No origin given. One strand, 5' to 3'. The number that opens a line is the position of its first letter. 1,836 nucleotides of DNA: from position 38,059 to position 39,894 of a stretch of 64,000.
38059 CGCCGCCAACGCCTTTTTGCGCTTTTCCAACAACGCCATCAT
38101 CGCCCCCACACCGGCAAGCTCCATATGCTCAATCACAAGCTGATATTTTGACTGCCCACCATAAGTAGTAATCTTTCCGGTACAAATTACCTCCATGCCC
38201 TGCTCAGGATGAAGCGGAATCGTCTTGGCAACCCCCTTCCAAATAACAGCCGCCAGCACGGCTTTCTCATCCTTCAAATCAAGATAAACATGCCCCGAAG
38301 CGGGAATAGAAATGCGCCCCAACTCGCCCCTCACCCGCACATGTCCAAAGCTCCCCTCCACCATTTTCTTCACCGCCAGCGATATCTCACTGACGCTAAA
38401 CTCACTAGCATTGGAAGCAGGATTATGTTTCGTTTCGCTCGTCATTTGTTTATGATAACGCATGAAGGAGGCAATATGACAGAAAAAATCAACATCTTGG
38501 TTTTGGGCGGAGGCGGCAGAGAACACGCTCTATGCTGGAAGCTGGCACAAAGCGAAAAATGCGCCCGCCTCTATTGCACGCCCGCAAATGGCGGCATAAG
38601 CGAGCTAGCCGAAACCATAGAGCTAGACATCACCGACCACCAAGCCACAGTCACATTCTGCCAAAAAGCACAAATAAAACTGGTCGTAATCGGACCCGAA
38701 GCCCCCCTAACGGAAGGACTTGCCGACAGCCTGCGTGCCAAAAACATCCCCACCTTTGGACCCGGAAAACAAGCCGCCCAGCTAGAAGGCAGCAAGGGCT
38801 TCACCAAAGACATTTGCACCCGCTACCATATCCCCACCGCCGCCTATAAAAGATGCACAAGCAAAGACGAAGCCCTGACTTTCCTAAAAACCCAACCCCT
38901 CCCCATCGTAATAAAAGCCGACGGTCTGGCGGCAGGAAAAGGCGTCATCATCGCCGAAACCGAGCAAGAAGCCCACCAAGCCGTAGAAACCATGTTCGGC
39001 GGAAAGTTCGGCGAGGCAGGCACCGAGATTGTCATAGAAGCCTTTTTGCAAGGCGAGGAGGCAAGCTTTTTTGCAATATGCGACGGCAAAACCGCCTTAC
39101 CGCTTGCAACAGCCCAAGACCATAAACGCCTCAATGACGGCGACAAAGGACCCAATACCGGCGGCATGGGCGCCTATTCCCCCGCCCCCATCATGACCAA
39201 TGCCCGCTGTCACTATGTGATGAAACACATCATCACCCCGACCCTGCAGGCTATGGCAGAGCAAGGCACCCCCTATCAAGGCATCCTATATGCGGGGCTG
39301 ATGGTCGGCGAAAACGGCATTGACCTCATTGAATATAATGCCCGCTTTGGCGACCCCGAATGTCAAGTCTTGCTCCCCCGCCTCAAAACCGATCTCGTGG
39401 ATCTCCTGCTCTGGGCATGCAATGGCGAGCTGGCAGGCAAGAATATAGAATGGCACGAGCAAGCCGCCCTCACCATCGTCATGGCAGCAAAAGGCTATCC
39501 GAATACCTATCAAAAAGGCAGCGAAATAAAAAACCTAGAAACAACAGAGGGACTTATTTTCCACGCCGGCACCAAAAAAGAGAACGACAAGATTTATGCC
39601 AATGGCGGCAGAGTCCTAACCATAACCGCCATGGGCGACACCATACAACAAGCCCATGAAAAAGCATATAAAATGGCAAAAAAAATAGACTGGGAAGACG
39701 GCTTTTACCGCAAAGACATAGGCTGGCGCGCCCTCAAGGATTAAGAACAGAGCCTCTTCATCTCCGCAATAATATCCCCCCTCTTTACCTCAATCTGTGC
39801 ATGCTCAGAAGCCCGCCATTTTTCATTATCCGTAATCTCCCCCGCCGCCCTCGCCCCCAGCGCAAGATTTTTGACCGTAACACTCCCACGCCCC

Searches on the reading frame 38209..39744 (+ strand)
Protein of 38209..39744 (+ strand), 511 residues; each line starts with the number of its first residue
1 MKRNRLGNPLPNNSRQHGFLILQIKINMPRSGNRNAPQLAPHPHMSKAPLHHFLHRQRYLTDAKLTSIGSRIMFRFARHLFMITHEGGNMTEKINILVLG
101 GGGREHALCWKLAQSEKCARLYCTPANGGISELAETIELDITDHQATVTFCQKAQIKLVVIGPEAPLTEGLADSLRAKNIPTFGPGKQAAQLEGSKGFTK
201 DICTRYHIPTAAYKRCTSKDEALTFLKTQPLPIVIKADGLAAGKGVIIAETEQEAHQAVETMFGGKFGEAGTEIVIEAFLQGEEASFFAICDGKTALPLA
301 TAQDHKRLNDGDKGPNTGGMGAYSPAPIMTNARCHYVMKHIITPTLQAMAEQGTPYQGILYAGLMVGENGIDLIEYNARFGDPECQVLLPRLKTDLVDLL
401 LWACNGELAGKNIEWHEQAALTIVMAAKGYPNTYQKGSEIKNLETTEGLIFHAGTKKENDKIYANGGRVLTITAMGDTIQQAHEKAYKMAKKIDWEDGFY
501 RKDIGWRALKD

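Call 40: search_protein_families(library=pfam, proteins=[window:38209-39744:+], max_evalue=0.00001)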
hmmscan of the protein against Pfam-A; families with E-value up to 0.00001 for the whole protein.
window:38209-39744:+ (511 aa): 3 families
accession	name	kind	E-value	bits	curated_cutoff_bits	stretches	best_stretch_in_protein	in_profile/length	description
PF01071.24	GARS_A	-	2e-77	259.9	27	1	194-385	1-194/194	Phosphoribosylglycinamide synthetase, ATP-grasp (A) domain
PF02844.21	GARS_N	-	3.9e-37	127.5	29.5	1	95-193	2-100/100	Phosphoribosylglycinamide synthetase, N domain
PF02843.22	GARS_C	-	5.2e-33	113.7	34.8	1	420-507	1-92/92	Phosphoribosylglycinamide synthetase, C domain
